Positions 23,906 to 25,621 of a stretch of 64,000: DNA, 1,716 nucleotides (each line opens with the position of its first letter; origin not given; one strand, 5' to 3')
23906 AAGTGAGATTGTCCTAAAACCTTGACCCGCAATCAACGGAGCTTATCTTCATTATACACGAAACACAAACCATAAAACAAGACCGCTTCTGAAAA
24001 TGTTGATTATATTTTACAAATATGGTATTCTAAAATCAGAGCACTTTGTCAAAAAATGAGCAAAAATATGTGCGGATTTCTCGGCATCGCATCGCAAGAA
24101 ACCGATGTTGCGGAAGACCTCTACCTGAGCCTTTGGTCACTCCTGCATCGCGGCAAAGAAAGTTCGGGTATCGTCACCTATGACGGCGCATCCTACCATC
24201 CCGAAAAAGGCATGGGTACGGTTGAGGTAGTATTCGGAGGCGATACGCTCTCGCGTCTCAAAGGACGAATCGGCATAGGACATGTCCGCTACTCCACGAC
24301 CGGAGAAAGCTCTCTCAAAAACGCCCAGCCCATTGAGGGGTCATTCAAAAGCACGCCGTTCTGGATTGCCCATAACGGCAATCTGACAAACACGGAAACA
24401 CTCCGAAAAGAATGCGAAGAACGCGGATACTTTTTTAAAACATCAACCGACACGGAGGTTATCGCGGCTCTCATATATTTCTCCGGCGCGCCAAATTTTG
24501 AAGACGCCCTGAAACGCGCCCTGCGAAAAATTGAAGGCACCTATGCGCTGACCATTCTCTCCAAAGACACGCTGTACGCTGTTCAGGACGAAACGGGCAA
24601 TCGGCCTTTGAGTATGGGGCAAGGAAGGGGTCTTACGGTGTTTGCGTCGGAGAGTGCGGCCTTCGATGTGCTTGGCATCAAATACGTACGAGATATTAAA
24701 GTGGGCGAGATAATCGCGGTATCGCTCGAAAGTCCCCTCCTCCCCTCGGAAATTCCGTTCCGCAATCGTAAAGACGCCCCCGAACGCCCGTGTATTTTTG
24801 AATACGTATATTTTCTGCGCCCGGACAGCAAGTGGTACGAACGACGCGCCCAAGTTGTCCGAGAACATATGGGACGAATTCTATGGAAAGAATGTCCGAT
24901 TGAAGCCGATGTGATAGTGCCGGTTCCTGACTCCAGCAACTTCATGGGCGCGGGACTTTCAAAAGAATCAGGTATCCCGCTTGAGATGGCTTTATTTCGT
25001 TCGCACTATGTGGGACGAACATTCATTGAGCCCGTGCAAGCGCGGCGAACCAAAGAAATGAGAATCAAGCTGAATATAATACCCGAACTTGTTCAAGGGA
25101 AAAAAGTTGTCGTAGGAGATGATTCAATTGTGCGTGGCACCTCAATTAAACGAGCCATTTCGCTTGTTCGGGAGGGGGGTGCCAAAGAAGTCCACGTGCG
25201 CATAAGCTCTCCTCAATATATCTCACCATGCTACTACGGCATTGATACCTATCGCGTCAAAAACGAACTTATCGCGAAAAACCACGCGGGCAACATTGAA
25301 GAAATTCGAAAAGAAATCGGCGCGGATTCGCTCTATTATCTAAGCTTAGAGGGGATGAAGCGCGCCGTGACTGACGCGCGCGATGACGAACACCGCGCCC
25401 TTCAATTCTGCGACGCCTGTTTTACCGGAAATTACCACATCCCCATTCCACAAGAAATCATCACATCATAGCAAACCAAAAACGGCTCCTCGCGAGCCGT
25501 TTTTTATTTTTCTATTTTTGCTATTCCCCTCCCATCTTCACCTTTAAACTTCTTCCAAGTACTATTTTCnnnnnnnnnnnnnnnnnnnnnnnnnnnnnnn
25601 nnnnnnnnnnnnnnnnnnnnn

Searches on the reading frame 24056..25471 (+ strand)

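Call 18: search_protein_families(library=ncbifam, proteins=[window:24056-25471:+], max_evalue=0.00001)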
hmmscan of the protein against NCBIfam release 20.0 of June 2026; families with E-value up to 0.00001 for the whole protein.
window:24056-25471:+ (471 aa): 8 families
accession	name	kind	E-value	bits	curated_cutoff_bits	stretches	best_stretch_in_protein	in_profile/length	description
TIGR01134.1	purF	equivalog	3.8e-125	418.7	350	1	6-460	1-431/432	amidophosphoribosyltransferase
NF001484.0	PRK00331.1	subfamily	7.8e-35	120.3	381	1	5-204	1-199/601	isomerizing glutamine--fructose-6-phosphate transaminase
TIGR01135.1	glmS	equivalog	4.4e-32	111.4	418.05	1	6-203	1-197/607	glutamine--fructose-6-phosphate transaminase (isomerizing)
TIGR01536.1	asn_synth_AEB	equivalog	3.1e-23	82.5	267.1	1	6-203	1-166/517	asparagine synthase (glutamine-hydrolyzing)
NF006949.0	PRK09431.1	equivalog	5.3e-12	45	499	1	75-203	47-165/554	asparagine synthase B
TIGR03104.1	trio_amidotrans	equivalog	6.7e-09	34.5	570.1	1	68-202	39-164/589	N-acetylglutaminylglutamine amidotransferase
TIGR03108.1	eps_aminotran_1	hypoth_equivalog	2.7e-08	33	816.9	1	70-201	42-164/628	XrtA/PEP-CTERM system amidotransferase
TIGR01251.1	ribP_PPkin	subfamily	3.6e-06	26.1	113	1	330-400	191-262/309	ribose-phosphate diphosphokinase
